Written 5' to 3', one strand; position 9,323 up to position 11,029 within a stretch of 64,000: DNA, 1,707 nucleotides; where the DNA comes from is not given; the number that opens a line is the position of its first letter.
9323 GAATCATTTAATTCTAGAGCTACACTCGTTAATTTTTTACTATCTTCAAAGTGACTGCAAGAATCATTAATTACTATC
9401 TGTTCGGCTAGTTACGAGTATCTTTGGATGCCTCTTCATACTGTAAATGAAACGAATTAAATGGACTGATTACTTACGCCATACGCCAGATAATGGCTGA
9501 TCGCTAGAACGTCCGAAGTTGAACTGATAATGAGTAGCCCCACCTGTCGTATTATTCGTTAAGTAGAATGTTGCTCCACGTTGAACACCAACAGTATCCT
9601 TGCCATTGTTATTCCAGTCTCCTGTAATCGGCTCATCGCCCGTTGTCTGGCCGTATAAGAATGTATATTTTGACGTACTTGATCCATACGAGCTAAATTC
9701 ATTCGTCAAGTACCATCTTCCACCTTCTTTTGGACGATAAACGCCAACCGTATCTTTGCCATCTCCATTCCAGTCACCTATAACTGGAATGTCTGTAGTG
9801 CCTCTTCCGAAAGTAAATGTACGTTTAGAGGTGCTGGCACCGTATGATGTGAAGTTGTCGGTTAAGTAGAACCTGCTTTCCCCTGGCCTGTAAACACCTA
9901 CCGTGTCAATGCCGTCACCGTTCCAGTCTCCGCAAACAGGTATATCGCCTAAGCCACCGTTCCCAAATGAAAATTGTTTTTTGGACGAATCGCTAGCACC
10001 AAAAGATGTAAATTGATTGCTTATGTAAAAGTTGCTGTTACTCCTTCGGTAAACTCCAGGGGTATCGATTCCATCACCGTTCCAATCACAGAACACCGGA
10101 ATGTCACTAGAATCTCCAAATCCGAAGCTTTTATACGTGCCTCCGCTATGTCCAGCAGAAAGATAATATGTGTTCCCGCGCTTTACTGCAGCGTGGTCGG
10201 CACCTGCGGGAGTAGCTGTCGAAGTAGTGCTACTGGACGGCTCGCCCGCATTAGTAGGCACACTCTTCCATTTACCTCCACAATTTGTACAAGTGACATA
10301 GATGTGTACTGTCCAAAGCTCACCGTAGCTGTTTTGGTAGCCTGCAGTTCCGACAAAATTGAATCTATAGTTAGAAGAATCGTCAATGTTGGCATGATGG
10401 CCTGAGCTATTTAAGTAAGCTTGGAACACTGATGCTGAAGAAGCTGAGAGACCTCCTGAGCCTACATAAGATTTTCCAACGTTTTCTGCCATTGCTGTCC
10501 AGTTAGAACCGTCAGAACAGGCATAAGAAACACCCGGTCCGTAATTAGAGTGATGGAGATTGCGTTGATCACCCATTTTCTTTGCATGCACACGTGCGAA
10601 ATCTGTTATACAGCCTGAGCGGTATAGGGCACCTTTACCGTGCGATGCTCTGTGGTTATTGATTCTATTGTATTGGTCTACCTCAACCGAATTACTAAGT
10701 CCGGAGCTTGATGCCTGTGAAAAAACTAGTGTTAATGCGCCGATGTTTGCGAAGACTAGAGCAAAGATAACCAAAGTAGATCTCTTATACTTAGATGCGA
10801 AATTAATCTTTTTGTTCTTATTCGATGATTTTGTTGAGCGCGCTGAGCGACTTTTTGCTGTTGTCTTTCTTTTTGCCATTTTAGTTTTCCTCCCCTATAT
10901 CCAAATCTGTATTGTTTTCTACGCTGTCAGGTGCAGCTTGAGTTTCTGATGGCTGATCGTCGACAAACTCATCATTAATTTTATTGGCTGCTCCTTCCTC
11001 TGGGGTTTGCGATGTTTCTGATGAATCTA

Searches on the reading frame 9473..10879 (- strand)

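Call 84: search_protein_families(library=pfam, proteins=[window:9473-10879:-], max_evalue=0.00001)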
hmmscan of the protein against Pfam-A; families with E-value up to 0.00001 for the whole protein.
window:9473-10879:- (469 aa): 1 family
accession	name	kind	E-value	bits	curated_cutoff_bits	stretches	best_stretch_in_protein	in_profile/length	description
PF00188.32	CAP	-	3.4e-06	28.3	21.1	1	71-193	2-111/117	Cysteine-rich secretory protein family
